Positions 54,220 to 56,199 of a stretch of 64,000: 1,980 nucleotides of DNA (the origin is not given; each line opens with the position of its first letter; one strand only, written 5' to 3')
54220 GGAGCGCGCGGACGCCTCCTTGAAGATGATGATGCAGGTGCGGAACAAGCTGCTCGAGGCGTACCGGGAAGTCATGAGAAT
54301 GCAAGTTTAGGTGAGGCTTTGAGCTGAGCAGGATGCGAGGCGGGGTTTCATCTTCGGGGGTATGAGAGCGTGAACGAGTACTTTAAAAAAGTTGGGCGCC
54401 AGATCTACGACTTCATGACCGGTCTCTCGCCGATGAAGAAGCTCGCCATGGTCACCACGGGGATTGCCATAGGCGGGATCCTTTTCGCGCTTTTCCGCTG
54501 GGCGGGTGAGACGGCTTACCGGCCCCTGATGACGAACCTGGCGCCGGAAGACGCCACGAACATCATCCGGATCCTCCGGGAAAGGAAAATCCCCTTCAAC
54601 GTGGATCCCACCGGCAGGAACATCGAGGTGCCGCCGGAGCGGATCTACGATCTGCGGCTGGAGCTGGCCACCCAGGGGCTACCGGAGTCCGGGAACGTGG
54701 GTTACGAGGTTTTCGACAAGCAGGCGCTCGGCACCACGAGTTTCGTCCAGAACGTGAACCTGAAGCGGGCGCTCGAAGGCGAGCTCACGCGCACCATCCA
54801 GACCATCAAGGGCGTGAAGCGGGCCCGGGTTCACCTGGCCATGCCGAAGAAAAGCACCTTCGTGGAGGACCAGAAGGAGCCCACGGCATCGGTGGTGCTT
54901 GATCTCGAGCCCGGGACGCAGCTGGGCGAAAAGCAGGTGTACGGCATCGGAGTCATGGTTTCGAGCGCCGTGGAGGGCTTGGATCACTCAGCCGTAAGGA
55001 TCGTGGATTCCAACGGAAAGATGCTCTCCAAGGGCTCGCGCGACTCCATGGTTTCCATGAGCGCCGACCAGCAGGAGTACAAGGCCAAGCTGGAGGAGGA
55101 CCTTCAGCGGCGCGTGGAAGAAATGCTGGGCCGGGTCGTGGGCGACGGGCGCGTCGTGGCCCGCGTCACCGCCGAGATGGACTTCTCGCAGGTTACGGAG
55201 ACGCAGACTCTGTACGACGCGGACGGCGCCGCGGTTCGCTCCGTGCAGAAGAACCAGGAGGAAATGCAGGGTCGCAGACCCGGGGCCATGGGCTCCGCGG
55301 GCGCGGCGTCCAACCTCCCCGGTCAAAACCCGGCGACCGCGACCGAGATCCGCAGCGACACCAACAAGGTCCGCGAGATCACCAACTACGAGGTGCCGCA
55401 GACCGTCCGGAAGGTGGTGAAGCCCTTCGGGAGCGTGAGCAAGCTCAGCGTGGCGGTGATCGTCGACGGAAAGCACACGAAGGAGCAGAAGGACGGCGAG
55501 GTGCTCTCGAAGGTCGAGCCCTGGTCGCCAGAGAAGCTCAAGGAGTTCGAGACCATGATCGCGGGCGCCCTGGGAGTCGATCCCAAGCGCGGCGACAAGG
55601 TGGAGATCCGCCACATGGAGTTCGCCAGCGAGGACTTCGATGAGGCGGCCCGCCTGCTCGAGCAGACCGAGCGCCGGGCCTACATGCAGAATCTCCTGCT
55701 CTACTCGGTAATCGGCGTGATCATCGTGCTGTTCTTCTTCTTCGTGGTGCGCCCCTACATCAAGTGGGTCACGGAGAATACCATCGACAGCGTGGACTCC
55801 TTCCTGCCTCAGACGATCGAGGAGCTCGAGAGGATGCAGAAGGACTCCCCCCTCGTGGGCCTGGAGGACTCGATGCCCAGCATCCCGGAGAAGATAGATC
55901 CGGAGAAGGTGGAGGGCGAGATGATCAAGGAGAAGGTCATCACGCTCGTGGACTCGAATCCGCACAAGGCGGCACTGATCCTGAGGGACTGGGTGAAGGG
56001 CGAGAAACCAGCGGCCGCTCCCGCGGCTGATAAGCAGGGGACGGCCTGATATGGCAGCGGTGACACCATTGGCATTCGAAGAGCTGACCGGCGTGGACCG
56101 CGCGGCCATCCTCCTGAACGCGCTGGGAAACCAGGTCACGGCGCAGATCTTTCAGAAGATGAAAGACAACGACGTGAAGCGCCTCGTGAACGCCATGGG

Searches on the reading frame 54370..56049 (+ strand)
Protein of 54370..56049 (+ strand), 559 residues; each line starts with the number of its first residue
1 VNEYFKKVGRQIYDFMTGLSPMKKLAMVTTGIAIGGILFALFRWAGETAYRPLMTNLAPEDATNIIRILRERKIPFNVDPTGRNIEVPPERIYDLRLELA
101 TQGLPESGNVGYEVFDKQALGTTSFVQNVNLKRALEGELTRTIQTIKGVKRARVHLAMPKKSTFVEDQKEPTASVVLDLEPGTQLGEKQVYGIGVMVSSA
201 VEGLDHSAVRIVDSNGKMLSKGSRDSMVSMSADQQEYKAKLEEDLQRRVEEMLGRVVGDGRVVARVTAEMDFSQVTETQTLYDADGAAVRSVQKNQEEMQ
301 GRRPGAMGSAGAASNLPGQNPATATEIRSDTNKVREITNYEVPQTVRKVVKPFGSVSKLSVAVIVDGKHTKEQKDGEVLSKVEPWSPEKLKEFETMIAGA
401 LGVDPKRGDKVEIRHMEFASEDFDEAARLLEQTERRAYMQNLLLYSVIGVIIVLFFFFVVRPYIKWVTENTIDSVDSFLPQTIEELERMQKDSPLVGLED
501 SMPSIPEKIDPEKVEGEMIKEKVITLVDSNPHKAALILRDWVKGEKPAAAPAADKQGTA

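Call 49: search_protein_families(library=pfam, proteins=[window:54370-56049:+], max_evalue=0.00001)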
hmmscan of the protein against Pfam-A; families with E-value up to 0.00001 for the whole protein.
window:54370-56049:+ (559 aa): 2 families
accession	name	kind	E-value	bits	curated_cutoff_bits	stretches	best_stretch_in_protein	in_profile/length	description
PF01514.23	YscJ_FliF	-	2e-65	220.5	24.4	1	47-220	3-178/179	Secretory protein of YscJ/FliF family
PF08345.17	YscJ_FliF_C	-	6.3e-40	137.4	23.8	1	253-418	1-147/147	Flagellar M-ring protein C-terminal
